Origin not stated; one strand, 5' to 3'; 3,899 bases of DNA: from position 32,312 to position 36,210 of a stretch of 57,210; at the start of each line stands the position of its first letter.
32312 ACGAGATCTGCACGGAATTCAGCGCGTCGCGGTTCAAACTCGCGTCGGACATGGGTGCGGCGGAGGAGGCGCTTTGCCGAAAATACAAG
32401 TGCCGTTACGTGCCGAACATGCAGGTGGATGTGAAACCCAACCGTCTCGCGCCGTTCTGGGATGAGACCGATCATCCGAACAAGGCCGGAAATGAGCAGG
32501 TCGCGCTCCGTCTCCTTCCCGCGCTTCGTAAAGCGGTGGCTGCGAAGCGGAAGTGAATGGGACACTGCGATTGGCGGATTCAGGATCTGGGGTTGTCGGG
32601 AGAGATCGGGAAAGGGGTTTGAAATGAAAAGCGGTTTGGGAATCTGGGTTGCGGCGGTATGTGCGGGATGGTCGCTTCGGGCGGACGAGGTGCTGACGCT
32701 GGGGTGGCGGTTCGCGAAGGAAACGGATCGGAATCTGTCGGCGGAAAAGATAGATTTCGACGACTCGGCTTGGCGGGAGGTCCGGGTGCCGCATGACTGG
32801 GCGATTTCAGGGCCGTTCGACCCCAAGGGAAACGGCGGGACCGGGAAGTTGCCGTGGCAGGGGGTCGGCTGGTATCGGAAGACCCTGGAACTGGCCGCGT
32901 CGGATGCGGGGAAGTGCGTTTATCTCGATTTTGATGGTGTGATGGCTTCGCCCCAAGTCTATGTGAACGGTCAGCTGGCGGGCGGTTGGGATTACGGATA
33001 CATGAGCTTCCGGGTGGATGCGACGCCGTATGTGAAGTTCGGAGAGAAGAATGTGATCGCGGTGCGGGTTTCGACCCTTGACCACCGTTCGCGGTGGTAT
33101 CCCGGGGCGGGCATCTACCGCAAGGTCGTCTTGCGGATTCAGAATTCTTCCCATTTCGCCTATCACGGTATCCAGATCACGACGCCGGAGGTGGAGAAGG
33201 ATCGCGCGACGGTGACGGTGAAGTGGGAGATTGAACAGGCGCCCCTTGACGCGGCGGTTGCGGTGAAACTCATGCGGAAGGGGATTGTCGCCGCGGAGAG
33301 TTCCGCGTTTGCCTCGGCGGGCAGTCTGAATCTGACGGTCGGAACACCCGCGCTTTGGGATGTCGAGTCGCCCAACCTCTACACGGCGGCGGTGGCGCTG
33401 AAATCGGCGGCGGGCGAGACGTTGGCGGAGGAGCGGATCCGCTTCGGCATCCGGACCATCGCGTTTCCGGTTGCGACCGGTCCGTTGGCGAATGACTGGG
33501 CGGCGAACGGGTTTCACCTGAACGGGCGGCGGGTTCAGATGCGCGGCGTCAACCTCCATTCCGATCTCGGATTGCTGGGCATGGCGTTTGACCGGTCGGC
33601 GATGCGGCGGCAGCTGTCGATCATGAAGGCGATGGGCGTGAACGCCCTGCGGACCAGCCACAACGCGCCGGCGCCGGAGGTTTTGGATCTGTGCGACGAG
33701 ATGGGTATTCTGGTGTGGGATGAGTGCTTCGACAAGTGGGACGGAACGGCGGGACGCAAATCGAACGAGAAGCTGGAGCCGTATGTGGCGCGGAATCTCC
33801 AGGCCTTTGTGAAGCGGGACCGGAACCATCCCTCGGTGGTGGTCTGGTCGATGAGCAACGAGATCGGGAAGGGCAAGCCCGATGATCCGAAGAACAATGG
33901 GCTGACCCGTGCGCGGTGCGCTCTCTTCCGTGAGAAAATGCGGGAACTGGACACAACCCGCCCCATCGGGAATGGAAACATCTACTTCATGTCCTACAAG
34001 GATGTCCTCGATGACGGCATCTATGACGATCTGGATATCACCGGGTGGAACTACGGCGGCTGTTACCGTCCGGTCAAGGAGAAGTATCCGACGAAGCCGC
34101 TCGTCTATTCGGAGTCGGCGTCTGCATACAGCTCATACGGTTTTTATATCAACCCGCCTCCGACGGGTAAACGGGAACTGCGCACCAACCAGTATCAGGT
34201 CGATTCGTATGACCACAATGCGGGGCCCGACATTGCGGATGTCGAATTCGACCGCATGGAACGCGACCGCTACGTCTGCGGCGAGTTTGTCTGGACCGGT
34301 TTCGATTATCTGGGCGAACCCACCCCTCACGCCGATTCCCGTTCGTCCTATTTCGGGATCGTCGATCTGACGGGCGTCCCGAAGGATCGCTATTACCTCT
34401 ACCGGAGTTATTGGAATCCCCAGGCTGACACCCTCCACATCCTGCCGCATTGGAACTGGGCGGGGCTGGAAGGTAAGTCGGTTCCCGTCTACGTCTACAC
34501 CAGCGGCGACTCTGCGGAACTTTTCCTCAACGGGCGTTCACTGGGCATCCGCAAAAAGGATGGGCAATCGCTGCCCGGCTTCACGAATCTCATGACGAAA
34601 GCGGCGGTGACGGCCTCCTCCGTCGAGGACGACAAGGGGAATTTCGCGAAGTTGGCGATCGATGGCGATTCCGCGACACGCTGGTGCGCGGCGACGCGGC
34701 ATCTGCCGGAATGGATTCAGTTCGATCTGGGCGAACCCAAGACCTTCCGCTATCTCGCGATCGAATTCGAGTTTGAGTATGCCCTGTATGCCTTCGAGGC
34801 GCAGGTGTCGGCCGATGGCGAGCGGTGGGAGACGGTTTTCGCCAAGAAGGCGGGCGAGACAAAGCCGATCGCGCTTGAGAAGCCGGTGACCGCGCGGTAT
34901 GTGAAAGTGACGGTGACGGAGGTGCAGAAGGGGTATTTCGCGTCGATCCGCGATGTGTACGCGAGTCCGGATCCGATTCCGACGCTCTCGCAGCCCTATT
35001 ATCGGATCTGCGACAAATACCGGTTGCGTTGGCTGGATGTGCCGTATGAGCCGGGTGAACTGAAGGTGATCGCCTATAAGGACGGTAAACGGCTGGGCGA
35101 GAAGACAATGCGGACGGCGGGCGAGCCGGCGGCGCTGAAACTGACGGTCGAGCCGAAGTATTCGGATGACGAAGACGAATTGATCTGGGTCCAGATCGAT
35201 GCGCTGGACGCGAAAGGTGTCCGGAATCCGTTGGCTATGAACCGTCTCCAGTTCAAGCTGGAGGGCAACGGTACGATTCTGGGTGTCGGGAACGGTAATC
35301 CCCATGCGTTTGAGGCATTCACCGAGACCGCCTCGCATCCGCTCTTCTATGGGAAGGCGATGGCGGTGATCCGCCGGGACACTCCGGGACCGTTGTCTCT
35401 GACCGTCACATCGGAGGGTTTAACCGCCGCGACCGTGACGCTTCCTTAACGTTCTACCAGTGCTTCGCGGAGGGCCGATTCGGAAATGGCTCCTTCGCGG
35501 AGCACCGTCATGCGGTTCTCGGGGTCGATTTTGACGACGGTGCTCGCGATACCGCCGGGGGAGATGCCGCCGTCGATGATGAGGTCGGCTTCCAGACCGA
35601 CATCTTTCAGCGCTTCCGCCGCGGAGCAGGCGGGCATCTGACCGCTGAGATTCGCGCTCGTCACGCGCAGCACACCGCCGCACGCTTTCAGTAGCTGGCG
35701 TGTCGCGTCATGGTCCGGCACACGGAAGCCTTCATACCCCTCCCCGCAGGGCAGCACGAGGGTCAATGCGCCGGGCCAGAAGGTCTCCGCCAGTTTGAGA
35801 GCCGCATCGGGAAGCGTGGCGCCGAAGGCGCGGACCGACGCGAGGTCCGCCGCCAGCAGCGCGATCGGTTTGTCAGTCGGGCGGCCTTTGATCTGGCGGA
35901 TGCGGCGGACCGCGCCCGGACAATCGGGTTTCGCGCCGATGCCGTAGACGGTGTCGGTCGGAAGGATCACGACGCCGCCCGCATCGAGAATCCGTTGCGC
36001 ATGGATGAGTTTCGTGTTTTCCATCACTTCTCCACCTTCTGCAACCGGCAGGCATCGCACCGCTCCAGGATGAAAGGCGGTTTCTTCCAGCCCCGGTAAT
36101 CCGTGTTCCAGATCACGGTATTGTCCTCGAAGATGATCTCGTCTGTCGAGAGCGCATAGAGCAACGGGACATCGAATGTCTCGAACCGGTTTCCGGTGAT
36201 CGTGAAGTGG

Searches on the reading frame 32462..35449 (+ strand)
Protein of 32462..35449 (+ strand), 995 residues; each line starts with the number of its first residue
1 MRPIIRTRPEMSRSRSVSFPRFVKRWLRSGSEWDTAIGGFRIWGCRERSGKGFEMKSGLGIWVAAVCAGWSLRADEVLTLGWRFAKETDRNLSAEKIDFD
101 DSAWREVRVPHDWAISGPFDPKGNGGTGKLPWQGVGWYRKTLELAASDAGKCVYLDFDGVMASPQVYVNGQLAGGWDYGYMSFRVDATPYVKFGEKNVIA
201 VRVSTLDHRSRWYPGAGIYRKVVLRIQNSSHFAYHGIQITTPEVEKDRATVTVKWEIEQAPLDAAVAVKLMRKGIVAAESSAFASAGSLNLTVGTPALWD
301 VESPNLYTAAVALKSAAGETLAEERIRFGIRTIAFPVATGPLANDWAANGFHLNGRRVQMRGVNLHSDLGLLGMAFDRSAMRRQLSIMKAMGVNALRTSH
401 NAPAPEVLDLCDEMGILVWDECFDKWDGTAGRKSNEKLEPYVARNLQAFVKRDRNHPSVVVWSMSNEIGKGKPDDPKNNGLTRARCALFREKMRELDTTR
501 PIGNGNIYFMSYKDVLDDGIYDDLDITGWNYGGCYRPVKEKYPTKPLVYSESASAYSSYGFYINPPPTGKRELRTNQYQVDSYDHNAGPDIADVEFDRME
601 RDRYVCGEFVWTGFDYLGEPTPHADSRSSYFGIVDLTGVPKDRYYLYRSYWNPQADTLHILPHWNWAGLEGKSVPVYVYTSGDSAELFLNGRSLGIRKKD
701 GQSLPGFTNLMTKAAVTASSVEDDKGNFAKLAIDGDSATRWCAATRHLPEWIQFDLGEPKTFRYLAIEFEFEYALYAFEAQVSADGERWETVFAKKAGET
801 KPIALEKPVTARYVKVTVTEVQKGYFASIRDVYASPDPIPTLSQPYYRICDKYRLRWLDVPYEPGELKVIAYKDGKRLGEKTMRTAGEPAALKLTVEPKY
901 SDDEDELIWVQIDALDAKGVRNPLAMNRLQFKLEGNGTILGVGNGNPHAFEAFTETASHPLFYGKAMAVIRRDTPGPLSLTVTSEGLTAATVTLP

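Call 5: search_protein_families(library=pfam, proteins=[window:32462-35449:+], max_evalue=0.01)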
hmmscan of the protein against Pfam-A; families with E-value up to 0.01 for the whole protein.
window:32462-35449:+ (995 aa): 9 families
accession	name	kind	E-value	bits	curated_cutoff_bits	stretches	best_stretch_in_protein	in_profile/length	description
PF02836.23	Glyco_hydro_2_C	-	6e-31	108.1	21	1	351-621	8-270/302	Glycosyl hydrolases family 2, TIM barrel domain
PF00754.31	F5_F8_type_C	-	2.9e-22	79.6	28.2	1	716-829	2-124/127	F5/8 type C domain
PF18565.7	Glyco_hydro2_C5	-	3.1e-21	75.6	32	1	899-993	9-103/103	Glycoside hydrolase family 2 C-terminal domain 5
PF16355.11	DUF4982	-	8.2e-20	71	23.9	2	671-700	1-30/61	Domain of unknown function (DUF4982)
PF02837.24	Glyco_hydro_2_N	-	6.7e-18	65.6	28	1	82-224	8-165/169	Glycosyl hydrolases family 2, sugar binding domain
PF22633.2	F5_F8_type_C_2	-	2.6e-16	60.4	27.8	1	732-816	2-91/91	NedA-like, galactose-binding domain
PF00703.27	Glyco_hydro_2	-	8.1e-10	39.9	23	1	240-331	8-109/109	Glycosyl hydrolases family 2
PF22666.2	Glyco_hydro_2_N2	-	5.3e-06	27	27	1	137-204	51-118/167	Glycosyl hydrolase 2 galactose-binding domain-like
PF21467.3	BetaGal_gal-bd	-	0.0022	18.5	27.3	0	136-175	2-39/62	Beta-galactosidase, galactose-binding domain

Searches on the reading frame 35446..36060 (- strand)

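Call 5: search_protein_families(library=pfam, proteins=[window:35446-36060:-], max_evalue=0.01)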
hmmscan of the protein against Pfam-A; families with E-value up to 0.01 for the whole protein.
window:35446-36060:- (204 aa): 1 family
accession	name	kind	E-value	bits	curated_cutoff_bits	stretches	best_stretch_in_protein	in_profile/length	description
PF01300.24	Sua5_yciO_yrdC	-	4e-47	160.4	25.1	1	24-190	2-178/178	Telomere recombination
